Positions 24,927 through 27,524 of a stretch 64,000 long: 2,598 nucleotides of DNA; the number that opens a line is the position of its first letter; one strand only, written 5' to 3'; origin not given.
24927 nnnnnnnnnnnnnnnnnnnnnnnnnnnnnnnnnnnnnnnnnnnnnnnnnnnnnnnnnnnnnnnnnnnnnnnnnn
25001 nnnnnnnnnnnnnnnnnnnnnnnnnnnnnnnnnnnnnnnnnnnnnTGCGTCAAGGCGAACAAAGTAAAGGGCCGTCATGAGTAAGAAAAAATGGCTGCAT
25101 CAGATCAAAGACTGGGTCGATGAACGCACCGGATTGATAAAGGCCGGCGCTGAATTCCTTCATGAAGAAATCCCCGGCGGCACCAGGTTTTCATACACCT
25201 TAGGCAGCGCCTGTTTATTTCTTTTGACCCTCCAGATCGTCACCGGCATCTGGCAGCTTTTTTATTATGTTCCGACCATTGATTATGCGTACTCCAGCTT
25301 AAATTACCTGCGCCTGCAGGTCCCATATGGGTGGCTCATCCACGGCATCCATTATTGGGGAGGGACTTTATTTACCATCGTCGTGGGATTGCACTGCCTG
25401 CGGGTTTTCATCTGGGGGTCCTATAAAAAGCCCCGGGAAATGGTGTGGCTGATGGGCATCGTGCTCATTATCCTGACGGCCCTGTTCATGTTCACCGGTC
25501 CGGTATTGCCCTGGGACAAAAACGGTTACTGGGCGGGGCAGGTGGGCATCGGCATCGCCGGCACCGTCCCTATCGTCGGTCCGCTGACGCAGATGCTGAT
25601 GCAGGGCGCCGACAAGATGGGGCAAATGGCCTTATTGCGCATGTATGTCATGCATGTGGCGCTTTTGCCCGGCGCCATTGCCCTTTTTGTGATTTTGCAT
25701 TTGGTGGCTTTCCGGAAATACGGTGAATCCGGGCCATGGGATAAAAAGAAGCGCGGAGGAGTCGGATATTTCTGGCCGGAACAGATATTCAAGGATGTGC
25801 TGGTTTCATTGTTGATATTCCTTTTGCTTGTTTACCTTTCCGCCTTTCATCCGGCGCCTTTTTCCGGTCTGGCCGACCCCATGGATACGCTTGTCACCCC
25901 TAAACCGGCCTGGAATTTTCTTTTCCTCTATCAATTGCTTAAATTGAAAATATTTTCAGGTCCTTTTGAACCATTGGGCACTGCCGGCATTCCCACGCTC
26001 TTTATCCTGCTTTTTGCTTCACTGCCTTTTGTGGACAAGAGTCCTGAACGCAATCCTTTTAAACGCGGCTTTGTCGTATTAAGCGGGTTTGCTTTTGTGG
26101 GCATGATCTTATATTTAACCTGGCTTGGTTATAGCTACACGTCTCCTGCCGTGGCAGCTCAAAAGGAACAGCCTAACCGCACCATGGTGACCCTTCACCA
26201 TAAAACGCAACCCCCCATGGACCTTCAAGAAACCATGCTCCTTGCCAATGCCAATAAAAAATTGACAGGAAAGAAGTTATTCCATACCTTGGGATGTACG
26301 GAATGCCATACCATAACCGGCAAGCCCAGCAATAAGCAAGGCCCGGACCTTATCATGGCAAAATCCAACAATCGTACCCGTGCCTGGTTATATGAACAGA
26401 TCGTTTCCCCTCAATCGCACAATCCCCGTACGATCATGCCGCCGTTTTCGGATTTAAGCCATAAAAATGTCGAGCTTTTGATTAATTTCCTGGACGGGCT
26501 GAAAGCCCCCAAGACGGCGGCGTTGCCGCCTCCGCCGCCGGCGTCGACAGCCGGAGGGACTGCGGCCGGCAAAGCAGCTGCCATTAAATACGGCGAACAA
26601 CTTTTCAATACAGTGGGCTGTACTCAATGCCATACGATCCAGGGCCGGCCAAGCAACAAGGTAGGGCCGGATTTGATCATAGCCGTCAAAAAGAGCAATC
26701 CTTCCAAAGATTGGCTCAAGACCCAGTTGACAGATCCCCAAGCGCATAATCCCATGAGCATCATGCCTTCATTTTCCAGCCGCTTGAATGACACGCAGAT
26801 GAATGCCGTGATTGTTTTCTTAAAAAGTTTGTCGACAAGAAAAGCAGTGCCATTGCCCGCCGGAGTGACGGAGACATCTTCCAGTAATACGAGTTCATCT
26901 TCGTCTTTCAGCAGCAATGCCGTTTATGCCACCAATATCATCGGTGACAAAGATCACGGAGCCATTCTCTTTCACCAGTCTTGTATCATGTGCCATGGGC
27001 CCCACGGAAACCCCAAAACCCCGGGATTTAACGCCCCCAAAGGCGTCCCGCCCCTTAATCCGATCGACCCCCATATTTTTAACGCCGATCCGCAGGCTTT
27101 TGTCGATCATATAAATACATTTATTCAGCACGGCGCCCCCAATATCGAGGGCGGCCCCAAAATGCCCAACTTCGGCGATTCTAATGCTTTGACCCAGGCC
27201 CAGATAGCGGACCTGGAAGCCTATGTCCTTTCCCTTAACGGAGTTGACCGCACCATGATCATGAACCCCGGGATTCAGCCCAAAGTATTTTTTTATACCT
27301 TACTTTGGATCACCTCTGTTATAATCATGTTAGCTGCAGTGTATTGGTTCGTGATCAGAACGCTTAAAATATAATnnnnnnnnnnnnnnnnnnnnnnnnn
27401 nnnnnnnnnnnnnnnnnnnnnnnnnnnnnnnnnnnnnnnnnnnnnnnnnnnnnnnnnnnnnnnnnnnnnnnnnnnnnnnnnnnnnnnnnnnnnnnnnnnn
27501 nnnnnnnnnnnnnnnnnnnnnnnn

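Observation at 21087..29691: bc complex embedded inside the aa3 oxidase operon; the c-type cytochrome is fused to cytochrome b and CoxB lacks a cyt c domain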

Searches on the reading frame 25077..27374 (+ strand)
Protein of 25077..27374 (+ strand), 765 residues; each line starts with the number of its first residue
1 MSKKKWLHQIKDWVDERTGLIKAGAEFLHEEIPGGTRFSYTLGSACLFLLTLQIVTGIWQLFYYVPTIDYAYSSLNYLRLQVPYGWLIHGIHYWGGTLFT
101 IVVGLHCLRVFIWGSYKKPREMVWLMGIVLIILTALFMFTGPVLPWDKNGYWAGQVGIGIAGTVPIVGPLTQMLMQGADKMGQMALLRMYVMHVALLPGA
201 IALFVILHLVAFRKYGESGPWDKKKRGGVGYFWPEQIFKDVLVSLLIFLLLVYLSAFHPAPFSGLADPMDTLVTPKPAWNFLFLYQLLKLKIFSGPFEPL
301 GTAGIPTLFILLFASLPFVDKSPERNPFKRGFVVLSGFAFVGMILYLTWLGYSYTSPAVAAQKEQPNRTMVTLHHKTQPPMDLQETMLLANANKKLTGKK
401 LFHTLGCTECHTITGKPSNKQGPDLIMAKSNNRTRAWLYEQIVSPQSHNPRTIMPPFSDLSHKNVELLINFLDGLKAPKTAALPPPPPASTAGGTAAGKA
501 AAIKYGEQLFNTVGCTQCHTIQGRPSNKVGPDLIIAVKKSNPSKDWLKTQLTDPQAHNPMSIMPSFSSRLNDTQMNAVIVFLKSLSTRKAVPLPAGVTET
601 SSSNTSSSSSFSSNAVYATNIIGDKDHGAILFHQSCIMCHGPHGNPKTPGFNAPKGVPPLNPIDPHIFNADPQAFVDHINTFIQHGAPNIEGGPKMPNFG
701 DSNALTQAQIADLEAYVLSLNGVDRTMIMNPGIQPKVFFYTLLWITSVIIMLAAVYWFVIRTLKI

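Call 3: search_protein_families(library=pfam, proteins=[window:25077-27374:+], max_evalue=0.01)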
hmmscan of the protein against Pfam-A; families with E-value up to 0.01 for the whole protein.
window:25077-27374:+ (765 aa): 8 families
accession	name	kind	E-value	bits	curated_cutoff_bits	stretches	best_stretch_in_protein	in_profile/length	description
PF00033.24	Cytochrome_B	-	3.9e-42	144.7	27.2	1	36-216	10-189/189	Cytochrome b/b6/petB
PF13631.11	Cytochrom_B_N_2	-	1e-36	126.9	27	1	98-262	2-166/169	Cytochrome b(N-terminal)/b6/petB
PF00034.26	Cytochrom_C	-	3.7e-30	105.5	21.3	3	504-586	2-90/90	Cytochrome c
PF13442.11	Cytochrome_CBB3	-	3.8e-21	75.6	27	3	625-717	3-68/68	Cytochrome C oxidase, cbb3-type, subunit III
PF02433.20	FixO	-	3.4e-10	40.2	29.6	2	526-593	99-164/219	Cytochrome C oxidase, mono-heme subunit/FixO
PF00032.22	Cytochrom_B_C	-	7.9e-07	29.7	20.7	1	266-358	2-89/102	Cytochrome b(C-terminal)/b6/petD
PF14495.11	Cytochrom_C550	-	0.00032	20.9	27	0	492-546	15-68/136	Cytochrome c-550 domain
PF09699.15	Paired_CXXCH_1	-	0.0031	17.6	20.6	0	634-647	7-20/41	Doubled CXXCH motif (Paired_CXXCH_1)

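Call 9: find_homologous_proteins(query=window:25077-27371:+, max_evalue=1e-10)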
Query window:25077-27371:+ (765 aa): 841 proteins with E <= 1e-10 among 8000 candidates; the best 120 are listed.
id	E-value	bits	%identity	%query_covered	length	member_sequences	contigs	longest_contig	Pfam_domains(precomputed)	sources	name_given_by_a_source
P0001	0.0e+0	1788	100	100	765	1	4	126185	PF00033.25,PF00032.23,PF02433.21,PF13442.12,PF13631.12,PF00034.27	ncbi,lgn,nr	ncbi:MAG: cytochrome b N-terminal domain-containing protein [Candidatus Omnitrophica bacterium]|nr:c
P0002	0.0e+0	1381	77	100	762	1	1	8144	PF00033.25,PF00032.23,PF02433.21,PF13442.12,PF13631.12,PF00034.27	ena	-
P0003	0.0e+0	1380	77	100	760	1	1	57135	PF00033.25,PF00032.23,PF02433.21,PF13442.12,PF13631.12,PF00034.27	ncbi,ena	-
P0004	0.0e+0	1374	76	100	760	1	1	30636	PF00033.25,PF00032.23,PF02433.21,PF13442.12,PF13631.12,PF00034.27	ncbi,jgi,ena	-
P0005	0.0e+0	1367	76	99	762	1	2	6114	PF00033.25,PF00032.23,PF02433.21,PF13442.12,PF13631.12,PF00034.27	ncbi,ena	-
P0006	0.0e+0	1363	76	100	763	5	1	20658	PF00033.25,PF00032.23,PF02433.21,PF13442.12,PF13631.12,PF00034.27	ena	-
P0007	0.0e+0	1362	75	100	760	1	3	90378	PF00033.25,PF00032.23,PF02433.21,PF13442.12,PF13631.12,PF00034.27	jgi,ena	-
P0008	0.0e+0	1360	76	99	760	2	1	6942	PF00033.25,PF00032.23,PF02433.21,PF13442.12,PF13631.12,PF00034.27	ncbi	-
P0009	0.0e+0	1351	76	100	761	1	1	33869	PF00033.25,PF00032.23,PF02433.21,PF13442.12,PF13631.12,PF00034.27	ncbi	-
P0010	0.0e+0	1334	74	100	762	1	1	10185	PF00033.25,PF00032.23,PF02433.21,PF13442.12,PF13631.12,PF00034.27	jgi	jgi:ubiquinol-cytochrome c reductase cytochrome b subunit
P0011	0.0e+0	1329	73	100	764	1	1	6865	PF00033.25,PF00032.23,PF02433.21,PF13442.12,PF13631.12,PF00034.27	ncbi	-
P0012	0.0e+0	1328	74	99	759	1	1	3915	PF00033.25,PF00032.23,PF02433.21,PF13442.12,PF13631.12,PF00034.27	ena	-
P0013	0.0e+0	1327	72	100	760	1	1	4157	PF00033.25,PF00032.23,PF02433.21,PF13442.12,PF13631.12,PF00034.27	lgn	-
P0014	0.0e+0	1325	73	99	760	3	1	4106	PF00033.25,PF00032.23,PF02433.21,PF13442.12,PF13631.12,PF00034.27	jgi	-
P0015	0.0e+0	1325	73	100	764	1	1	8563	PF00033.25,PF00032.23,PF02433.21,PF13442.12,PF13631.12,PF00034.27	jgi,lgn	-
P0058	6.1e-256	870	50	99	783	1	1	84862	PF00033.25,PF00032.23,PF02433.21,PF13442.12,PF13631.12,PF00034.27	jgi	jgi:ubiquinol-cytochrome c reductase cytochrome b subunit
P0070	6.0e-200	684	41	99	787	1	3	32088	PF00033.25,PF00032.23,PF13442.12,PF13631.12,PF00034.27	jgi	jgi:ubiquinol-cytochrome c reductase cytochrome b subunit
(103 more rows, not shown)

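Call 15: find_encoding_contigs(protein=P0001, flank=10000, max_places=4)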
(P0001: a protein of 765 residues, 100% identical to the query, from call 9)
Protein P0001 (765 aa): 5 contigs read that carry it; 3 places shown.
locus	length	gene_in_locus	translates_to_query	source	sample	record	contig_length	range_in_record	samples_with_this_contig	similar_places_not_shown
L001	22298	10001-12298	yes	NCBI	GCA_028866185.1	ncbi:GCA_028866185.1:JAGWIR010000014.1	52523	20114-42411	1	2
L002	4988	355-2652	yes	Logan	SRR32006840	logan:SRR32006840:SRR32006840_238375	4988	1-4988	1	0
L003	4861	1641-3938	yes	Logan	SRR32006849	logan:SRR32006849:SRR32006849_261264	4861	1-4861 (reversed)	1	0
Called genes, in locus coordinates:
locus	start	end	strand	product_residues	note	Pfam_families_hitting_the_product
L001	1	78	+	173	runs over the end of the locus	PF00213:OSCP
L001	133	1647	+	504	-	PF02874:ATP-synt_ab_N, PF00006:ATP-synt_ab, PF00306:ATP-synt_ab_C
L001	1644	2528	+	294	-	PF00231:ATP-synt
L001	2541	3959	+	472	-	PF02874:ATP-synt_ab_N, PF00006:ATP-synt_ab, PF22919:ATP-synt_VA_C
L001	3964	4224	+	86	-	PF02823:ATP-synt_DE_N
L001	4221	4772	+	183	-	-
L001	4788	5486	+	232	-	PF13620:CarboxypepD_reg (weak)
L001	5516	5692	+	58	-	-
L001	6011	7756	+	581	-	PF00115:COX1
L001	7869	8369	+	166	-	PF00510:COX3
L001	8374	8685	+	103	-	PF03626:COX4_pro (weak)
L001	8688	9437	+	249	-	PF13473:Cupredoxin_1 (faint), PF00116:COX2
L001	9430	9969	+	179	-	PF00355:Rieske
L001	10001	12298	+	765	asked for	PF00033:Cytochrome_B, PF13631:Cytochrom_B_N_2, PF00032:Cytochrom_B_C (weak), PF00034:Cytochrom_C (weak), PF02433:FixO (faint), PF00034:Cytochrom_C, PF13442:Cytochrome_CBB3 (weak)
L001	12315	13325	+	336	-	PF02628:COX15-CtaA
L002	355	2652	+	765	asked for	PF00033:Cytochrome_B, PF13631:Cytochrom_B_N_2, PF00032:Cytochrom_B_C (weak), PF00034:Cytochrom_C (weak), PF02433:FixO (faint), PF00034:Cytochrom_C, PF13442:Cytochrome_CBB3 (weak)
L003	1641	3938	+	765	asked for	PF00033:Cytochrome_B, PF13631:Cytochrom_B_N_2, PF00032:Cytochrom_B_C (weak), PF00034:Cytochrom_C (weak), PF02433:FixO (faint), PF00034:Cytochrom_C, PF13442:Cytochrome_CBB3 (weak)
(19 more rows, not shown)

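Call 17: find_related_loci(query=A1, collection=genome_contigs, flank=10000)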
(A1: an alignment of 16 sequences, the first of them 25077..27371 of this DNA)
Query A1 (765 aa) in genome_contigs; peptide patterns used: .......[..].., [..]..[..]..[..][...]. (x = any residue, [..] = any of these).
600 stretches matched a pattern (row limit reached: there are more); 570 encode a relative of the query (tblastn E <= 1e-3); the best 80 are kept; 80 distinct loci.
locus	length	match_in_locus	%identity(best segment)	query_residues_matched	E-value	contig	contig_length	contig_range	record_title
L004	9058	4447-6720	77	1-762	0e+0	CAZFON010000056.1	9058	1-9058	MAG TPA_asm: uncultured Planctomycetales bacterium isolate binchicken_co50_257 genome assembly, contig: NODE_10021_lengt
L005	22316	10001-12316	71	2-765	0e+0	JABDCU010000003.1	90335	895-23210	MAG: Candidatus Omnitrophota bacterium isolate BWMinControl_Nextera19_MAG3 3300020833.a:Ga0206995_1003, whole genome sho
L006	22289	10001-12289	69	1-765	0e+0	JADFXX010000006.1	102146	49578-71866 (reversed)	MAG: Candidatus Omnitrophota bacterium isolate nDJH2bin18 nDJH2_bin18_NODE_6_length_102146_cov_32.574726, whole genome s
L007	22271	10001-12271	71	7-765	0e+0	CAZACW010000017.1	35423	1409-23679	MAG TPA_asm: uncultured Planctomycetales bacterium isolate SRP273308_co1_408 genome assembly, contig: NODE_1131_length_3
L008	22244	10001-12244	60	5-764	0e+0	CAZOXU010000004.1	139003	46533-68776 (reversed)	MAG TPA_asm: uncultured Planctomycetales bacterium isolate SRP278252_co2_25 genome assembly, contig: NODE_144_length_139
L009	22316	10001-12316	71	1-765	0e+0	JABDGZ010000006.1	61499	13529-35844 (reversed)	MAG: Candidatus Omnitrophota bacterium isolate BWOrgControl_Nextera71_MAG1 3300021028.a:Ga0206863_1019, whole genome sho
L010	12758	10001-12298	40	4-757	1e-177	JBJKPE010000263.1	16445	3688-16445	MAG: Thermodesulfovibrionales bacterium isolate Bin_113 S1Ck127_2290500_flag_0_multi_24.9706_len_16445, whole genome sho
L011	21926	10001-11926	45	1-759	2e-145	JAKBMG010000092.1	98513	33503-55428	MAG: Bacteroidetes bacterium isolate FK3.bin26 NODE_332_length_98513_cov_1.406521, whole genome shotgun sequence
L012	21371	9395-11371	45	8-756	4e-143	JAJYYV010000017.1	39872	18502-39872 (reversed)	MAG: bacterium isolate FK4.bin61 NODE_931_length_39872_cov_2.265845, whole genome shotgun sequence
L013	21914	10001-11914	43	9-745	1e-142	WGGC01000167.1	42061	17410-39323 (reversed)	MAG: Bacteroidales bacterium isolate S147_9 k151_72750, whole genome shotgun sequence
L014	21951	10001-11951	45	1-762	4e-142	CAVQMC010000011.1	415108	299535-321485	MAG: uncultured Ignavibacteria bacterium isolate MFD02923.bin.2.72 genome assembly, contig: contig_27179, whole genome s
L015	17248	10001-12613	39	28-761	5e-142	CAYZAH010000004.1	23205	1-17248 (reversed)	MAG TPA_asm: uncultured Pirellulales bacterium isolate binchicken_co150_548 genome assembly, contig: NODE_4702_length_23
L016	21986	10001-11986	42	7-765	8e-142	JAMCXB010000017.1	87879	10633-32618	MAG: Bacteroidetes bacterium isolate FK_Sedi_B_Bin.45 NODE_478_length_87879_cov_9.17278, whole genome shotgun sequence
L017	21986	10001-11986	46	4-765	1e-141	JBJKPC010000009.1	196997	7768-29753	MAG: Candidatus Kryptoniota bacterium isolate Bin_110 S1Ck127_1320988_flag_0_multi_20.0000_len_196997, whole genome shot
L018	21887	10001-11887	49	1-739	3e-139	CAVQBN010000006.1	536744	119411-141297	MAG: uncultured Bacteroidetes bacterium isolate MFD02923.bin.1.74 genome assembly, contig: contig_19291, whole genome sh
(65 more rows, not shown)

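Call 19: search_protein_families(library=ncbifam, proteins=[window:25077-27374:+], max_evalue=0.01)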
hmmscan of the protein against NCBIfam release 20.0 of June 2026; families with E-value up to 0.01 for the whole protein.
window:25077-27374:+ (765 aa): 21 families
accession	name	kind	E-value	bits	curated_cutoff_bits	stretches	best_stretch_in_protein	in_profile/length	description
NF002990.0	PRK03735.1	subfamily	3.4e-57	193.8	325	1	8-220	3-222/223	cytochrome b6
NF040969.1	cytb_ExtP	equivalog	1e-53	182.2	290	1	37-218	22-203/205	selenite/tellurite reduction operon b-type cytochrome ExtP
NF050120.1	bc1_QcrB_actin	exception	3.5e-27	95.4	500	1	13-257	1-263/458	cytochrome bc1 complex cytochrome b subunit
TIGR04485.1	thiosulf_SoxX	equivalog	2.3e-23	82.7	61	2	514-585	4-78/78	sulfur oxidation c-type cytochrome SoxX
NF041076.1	cyt_b_SoxC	equivalog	3.8e-23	82.2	740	1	39-364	27-370/542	proton pump complex cytochrome B SoxC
TIGR00782.1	ccoP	equivalog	9.7e-18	64.5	179.95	2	497-587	197-283/285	cytochrome-c oxidase, cbb3-type subunit III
TIGR02603.1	CxxCH_TIGR02603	domain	3.8e-12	46.4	68.15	2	398-447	6-52/134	putative heme-binding domain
TIGR04494.1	c550_PedF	equivalog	3.8e-12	46.2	122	2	498-585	46-130/133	cytochrome c-550 PedF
NF011054.0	PRK14486.1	equivalog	1e-10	41.6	447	2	418-479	100-162/294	putative bifunctional cbb3-type cytochrome c oxidase subunit II/cytochrome c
NF045930.1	Cytc6PetJCyano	equivalog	3.2e-10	39.9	135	0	497-581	22-101/110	cytochrome c6 PetJ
TIGR00781.1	ccoO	equivalog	6.2e-10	39.1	200.65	1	526-602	99-171/232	cytochrome-c oxidase, cbb3-type subunit II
NF011055.0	PRK14487.1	subfamily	1.1e-09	38.1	218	2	526-577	105-153/212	cbb3-type cytochrome c oxidase subunit II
NF040971.1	cytc_ExtS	equivalog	2e-08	33.8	100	1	499-583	74-148/262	selenite/tellurite reduction operon c-type cytochrome lipoprotein ExtS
NF050122.1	bc1_QcrC_actin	exception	7.8e-06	25.4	200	2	495-646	33-157/253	cytochrome bc1 complex diheme cytochrome c subunit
NF052248.1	SorU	equivalog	1.1e-05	25.6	100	0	514-581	12-71/72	SorU family sulfite dehydrogenase c-type cytochrome subunit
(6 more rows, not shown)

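Call 31: search_solved_structures(query=window:25077-27371:+, max_evalue=0.001, show_alignments=0)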
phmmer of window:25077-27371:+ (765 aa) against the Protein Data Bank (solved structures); distinct sequences matched with E-value up to 0.001: 53.
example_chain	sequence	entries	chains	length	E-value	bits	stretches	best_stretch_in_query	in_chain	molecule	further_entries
2zt9_A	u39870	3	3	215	1.1e-48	169.2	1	9-220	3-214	Cytochrome b6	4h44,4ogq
1vf5_A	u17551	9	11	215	1.5e-48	168.7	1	9-220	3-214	CYTOCHROME B6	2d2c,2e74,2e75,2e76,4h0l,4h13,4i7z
7r0w_I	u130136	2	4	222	3.3e-48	167.6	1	8-220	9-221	Cytochrome b6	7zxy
6rqf_I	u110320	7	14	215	4.1e-48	167.3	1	9-220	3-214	Cytochrome b6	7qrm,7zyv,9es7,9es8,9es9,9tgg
1q90_B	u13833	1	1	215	6.7e-44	153.4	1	9-220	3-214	Cytochrome b6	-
8smr_I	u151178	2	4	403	4.3e-40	140.7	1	10-337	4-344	Cytochrome b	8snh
7jrg_C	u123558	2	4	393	1.8e-34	122.1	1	33-352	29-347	COB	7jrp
8e73_C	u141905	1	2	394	1.9e-34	122.1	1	33-352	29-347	COB (cyt b)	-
9f5x_1A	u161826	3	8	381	9.7e-34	119.7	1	33-358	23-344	Cytochrome b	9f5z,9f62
8bel_C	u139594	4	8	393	1.2e-33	119.5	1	33-352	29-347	Cytochrome b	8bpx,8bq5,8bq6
29ye_B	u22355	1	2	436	1e-32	116.4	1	10-289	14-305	Cytochrome b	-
2qjp_A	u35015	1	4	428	1e-32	116.4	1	10-355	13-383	Cytochrome b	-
1zrt_C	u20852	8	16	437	1e-32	116.4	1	10-289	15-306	Cytochrome b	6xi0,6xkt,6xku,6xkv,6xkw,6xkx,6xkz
5kkz_A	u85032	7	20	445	1.1e-32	116.2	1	10-355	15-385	Cytochrome b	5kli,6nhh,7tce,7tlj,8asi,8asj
6nin_A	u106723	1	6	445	1.6e-32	115.7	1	10-355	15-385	Cytochrome b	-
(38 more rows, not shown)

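Call 51: predict_structure(alignment_id=A2)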
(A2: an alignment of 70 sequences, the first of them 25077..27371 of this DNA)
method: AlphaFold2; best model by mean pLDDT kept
length: 765 residues; sequences in the alignment: 70
mean_pLDDT: 83.2   pTM: 0.71
mean pLDDT of the five models: 83.2, 82.9, 81.4, 76.6, 75.4
residues with pLDDT >= 90: 330; 70-90: 325; 50-70: 74; < 50: 36
segments of 3 or more residues with pLDDT < 50: 366-380, 597-614
pLDDT, mean of each block of 10 residues (from residue 1): 72 82 74 77 93 94 91 95 97 93 85 62 84 88 91 87 86 88 92 93 90 65 70 85 96 97 90 60 60 73 80 80 72 81 79 72 53 39 79 92 89 80 81 88 87 83 96 82 68 70 92 87 81 92 96 88 86 94 94 60 35 61 93 90 89 91 93 92 90 88 88 96 93 97 97 95 88
secondary structure, 60 per line:
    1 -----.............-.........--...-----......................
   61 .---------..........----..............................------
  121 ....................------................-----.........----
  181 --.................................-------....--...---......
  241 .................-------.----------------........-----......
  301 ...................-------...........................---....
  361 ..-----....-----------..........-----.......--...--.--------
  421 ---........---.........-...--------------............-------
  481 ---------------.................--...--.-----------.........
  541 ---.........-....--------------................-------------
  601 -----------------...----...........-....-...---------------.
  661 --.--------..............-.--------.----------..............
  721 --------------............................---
elements in order (helices of 4 or more, strands of 3 or more residues): H6-18 H20-28 E31-33 H39-61 H71-80 H85-114 H121-140 H148-162 H168-176 H183-215 H223-226 E229-231 H235-257 H282-289 H295-319 H327-353 H357-362 H368-371 H383-392 H398-404 H425-431 H435-443 H462-473 H496-512 H533-540 H544-552 H554-557 H572-587 H625-635 H637-640 H672-685 H707-720 H735-762

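Call 62: fold_search(model_id=the predicted structure, library=pdb)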
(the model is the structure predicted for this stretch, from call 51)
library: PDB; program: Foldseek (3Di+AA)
matches with E <= 10: 250; with E <= 0.001: 73
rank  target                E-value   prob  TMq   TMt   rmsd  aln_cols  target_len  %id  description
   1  8asi_F                2.1e-15  1.00  0.40  0.69   4.4       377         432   27  Four subunit cytochrome b-c1 complex from Rhodobacter sphaeroides in native nanodiscs - consensus refinement in the b- (released 2023-03-15)
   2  6nin_A                2.9e-15  1.00  0.40  0.69   4.4       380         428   26  Rhodobacter sphaeroides bc1 with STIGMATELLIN A (released 2019-06-19)
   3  2qjp_A                4.2e-15  1.00  0.40  0.68   4.3       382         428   26  Crystal structure of wild type rhodobacter sphaeroides with stigmatellin and antimycin inhibited (released 2007-12-25)
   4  8smr_D                4.3e-15  1.00  0.40  0.73   4.3       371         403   28  cytochrome bc1-cbb3 supercomplex from Pseudomonas aeruginosa (released 2023-10-11)
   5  6nhh_A                4.7e-15  1.00  0.39  0.66   4.8       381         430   28  Rhodobacter sphaeroides bc1 with azoxystrobin (released 2019-06-19)
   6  8asi_B                5.3e-15  1.00  0.40  0.69   4.3       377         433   27  Four subunit cytochrome b-c1 complex from Rhodobacter sphaeroides in native nanodiscs - consensus refinement in the b- (released 2023-03-15)
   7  5kkz_A                5.7e-15  1.00  0.40  0.68   4.5       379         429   27  Rhodobacter sphaeroides bc1 with famoxadone (released 2016-10-12)
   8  8bel_C                1.1e-14  1.00  0.41  0.77   4.0       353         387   27  Cryo-EM structure of the Arabidopsis thaliana I+III2 supercomplex (CIII membrane domain) (released 2023-01-11)
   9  2fyn_A                2.1e-14  1.00  0.40  0.69   4.4       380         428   26  Crystal Structure Analysis of the double mutant Rhodobacter Sphaeroides bc1 complex (released 2006-08-29)
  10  2yiu_A                2.7e-14  1.00  0.40  0.69   4.8       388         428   25  X-ray structure of the dimeric cytochrome BC1 complex from the soil bacterium paracoccus denitrificans at 2.7 angstrom (released 2011-10-26)
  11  7rje_K                5.6e-14  1.00  0.40  0.76   4.3       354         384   26  Complex III2 from Candida albicans, Inz-5 bound (released 2021-09-15)
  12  1zrt_C                6.1e-14  1.00  0.40  0.69   4.6       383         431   27  Rhodobacter capsulatus cytochrome bc1 complex with stigmatellin bound (released 2005-06-07)
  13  9fks_d                6.3e-14  1.00  0.40  0.68   4.9       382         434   25  Respiratory supercomplex CIII2-CIV2 from alphaproteobacterium (released 2025-12-17)
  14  8e73_C                1.0e-13  1.00  0.40  0.77   4.1       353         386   27  Vigna radiata supercomplex I+III2 (full bridge) (released 2023-01-11)
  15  7o37_C                1.1e-13  1.00  0.40  0.78   3.7       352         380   28  Murine supercomplex CIII2CIV in the assembled locked conformation (released 2021-10-13)
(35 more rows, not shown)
